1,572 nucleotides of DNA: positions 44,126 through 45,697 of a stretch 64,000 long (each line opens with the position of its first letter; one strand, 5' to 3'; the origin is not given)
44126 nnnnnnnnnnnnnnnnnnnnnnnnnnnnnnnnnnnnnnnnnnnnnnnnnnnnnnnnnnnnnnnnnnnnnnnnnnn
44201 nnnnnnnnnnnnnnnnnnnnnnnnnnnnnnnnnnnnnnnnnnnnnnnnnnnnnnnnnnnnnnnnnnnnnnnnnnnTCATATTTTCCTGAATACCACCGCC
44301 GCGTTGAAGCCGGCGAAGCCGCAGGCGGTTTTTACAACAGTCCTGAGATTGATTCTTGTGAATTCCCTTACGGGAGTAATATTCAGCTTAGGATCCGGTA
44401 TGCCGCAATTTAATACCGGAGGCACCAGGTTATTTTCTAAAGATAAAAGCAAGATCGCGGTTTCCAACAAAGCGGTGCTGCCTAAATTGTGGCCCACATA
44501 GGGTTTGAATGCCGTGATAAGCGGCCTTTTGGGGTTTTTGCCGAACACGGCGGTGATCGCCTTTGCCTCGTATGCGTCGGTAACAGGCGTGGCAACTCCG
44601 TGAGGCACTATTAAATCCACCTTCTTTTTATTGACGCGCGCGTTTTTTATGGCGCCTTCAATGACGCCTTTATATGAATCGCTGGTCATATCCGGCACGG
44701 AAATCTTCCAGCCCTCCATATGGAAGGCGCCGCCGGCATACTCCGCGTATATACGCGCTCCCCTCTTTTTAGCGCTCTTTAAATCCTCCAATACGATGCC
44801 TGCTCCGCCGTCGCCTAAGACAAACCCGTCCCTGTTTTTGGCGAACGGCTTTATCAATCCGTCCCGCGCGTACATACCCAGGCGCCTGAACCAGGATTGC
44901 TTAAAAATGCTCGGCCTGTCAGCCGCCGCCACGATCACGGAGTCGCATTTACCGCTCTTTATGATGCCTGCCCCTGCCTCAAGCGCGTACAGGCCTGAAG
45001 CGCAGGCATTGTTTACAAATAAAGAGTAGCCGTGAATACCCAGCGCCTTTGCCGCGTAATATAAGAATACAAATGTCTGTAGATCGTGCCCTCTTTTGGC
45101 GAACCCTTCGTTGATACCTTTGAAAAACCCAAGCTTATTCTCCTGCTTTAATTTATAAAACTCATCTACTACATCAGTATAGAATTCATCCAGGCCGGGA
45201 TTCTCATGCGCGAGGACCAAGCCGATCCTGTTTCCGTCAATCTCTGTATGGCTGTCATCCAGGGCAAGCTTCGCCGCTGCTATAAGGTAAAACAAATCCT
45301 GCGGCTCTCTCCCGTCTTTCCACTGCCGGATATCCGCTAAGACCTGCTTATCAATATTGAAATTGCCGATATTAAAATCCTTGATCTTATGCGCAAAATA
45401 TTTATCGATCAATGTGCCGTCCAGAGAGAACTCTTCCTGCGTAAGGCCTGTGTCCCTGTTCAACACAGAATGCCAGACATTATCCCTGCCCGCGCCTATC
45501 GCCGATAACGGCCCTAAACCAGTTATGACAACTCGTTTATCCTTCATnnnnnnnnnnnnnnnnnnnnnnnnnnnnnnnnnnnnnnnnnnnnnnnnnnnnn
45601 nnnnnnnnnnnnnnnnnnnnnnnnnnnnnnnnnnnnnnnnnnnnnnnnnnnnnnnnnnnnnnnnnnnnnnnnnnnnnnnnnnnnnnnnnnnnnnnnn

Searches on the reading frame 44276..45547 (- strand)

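Call 23: search_protein_families(library=pfam, proteins=[window:44276-45547:-], max_evalue=0.001)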
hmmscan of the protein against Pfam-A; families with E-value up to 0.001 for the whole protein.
window:44276-45547:- (423 aa): 4 families
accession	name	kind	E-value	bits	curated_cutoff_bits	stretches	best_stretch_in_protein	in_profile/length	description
PF00109.32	ketoacyl-synt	-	3.5e-22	79.7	20.8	1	4-258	2-251/252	Beta-ketoacyl synthase, N-terminal domain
PF02801.28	Ketoacyl-synt_C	-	2.8e-21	76.1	20.8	1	267-381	1-118/119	Beta-ketoacyl synthase, C-terminal domain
PF08545.16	ACP_syn_III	-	8.9e-07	29.2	24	1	178-213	3-38/80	3-Oxoacyl-[acyl-carrier-protein (ACP)] synthase III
PF00108.29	Thiolase_N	-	0.00023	21.1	26.4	0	167-206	68-109/260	Thiolase, N-terminal domain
